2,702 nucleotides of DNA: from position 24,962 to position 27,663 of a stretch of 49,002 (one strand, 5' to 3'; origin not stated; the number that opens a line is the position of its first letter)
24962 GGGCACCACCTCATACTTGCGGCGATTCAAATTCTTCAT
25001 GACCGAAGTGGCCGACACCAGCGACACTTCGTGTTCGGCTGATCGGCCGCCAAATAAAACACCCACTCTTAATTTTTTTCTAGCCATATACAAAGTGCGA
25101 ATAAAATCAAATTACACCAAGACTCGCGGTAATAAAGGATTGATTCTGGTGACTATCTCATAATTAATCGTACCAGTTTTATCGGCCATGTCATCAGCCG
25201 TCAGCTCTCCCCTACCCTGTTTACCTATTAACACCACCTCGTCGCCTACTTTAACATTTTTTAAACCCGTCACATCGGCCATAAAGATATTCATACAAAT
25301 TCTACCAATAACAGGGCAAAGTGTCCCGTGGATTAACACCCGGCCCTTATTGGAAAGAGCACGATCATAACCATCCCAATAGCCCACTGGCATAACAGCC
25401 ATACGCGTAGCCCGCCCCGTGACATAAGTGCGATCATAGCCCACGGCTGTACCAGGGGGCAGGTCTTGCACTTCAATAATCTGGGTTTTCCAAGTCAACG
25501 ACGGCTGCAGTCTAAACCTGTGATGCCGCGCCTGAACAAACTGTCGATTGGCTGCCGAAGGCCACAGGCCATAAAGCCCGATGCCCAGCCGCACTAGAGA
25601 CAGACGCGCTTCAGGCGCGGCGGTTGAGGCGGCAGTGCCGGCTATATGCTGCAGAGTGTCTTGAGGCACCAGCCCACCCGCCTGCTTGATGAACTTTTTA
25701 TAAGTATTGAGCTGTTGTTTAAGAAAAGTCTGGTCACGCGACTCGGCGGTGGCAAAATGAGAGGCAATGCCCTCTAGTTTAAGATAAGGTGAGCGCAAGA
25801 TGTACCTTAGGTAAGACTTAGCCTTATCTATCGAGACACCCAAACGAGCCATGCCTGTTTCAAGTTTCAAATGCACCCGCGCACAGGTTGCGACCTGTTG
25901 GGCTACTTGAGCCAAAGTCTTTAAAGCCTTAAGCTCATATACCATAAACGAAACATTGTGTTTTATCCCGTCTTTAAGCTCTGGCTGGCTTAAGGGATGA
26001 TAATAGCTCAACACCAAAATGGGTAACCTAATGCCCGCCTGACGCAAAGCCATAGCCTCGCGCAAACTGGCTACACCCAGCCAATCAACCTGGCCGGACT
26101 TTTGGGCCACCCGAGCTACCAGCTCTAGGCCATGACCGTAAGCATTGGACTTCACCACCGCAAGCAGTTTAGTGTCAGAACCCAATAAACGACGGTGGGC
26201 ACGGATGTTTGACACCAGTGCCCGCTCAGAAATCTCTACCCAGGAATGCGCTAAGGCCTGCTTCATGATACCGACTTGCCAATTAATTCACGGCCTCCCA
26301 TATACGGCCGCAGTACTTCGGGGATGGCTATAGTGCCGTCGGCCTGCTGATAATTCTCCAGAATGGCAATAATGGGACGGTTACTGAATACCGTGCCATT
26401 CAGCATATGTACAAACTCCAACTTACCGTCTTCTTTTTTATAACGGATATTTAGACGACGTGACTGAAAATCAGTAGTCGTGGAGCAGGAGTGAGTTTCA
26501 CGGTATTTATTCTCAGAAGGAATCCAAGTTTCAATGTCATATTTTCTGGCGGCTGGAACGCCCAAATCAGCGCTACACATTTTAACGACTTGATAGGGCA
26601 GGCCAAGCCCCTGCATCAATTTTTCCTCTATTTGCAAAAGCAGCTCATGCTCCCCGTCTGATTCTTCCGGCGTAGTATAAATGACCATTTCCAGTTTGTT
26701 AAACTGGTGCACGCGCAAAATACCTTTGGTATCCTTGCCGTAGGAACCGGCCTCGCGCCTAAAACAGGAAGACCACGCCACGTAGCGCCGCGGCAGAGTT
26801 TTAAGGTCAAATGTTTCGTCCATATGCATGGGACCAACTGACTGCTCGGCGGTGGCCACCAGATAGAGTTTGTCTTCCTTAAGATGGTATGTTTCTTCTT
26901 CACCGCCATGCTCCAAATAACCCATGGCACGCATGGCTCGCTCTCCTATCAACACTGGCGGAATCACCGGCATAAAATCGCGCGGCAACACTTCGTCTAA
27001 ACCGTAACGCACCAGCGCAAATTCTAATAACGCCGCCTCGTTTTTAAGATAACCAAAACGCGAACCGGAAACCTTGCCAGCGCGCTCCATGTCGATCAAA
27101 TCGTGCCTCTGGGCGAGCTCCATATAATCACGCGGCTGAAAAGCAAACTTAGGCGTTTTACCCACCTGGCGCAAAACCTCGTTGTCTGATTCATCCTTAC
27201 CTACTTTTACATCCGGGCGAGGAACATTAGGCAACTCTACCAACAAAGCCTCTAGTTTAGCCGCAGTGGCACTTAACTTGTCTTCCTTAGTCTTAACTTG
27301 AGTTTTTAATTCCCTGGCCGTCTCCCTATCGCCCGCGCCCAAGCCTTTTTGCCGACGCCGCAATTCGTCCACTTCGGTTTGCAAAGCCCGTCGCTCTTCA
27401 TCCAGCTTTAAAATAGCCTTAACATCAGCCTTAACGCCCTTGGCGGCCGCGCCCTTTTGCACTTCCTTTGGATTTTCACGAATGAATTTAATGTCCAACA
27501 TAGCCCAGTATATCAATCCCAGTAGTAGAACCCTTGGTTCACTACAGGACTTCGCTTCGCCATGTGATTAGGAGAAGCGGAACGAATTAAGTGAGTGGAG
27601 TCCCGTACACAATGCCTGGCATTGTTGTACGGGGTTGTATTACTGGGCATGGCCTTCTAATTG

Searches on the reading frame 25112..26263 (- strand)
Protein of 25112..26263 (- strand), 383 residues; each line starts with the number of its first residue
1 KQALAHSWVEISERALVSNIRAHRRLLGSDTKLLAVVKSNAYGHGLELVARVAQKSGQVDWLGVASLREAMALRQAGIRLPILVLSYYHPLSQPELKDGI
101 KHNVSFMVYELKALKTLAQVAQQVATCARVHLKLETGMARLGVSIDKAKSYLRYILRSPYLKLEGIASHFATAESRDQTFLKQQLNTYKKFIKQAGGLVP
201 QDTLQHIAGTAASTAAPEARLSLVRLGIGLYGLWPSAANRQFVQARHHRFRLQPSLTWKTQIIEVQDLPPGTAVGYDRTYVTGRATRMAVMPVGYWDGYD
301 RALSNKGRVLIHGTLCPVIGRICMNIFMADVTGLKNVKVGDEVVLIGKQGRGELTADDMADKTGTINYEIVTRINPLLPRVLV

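Call 91: search_protein_families(library=pfam, proteins=[window:25112-26263:-], max_evalue=0.00001)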
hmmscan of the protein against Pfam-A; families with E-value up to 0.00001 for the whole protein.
window:25112-26263:- (383 aa): 2 families
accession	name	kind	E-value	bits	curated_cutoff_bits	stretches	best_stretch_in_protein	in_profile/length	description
PF01168.26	Ala_racemase_N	-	1.9e-56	191.7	24.1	1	11-233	1-218/220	Alanine racemase, N-terminal domain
PF00842.27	Ala_racemase_C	-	1.2e-46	157.8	25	1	256-381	2-126/127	Alanine racemase, C-terminal domain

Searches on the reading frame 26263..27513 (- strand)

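Call 91: search_protein_families(library=pfam, proteins=[window:26263-27513:-], max_evalue=0.00001)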
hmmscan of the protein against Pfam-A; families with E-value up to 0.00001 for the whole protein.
window:26263-27513:- (416 aa): 2 families
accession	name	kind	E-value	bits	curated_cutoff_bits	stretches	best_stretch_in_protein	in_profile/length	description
PF00587.30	tRNA-synt_2b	-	1.6e-35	123.3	29.3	1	213-388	8-179/179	tRNA synthetase class II core domain (G, H, P, S and T)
PF02403.27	Seryl_tRNA_N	-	3.5e-18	66.3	28.2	1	5-98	1-108/108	Seryl-tRNA synthetase N-terminal domain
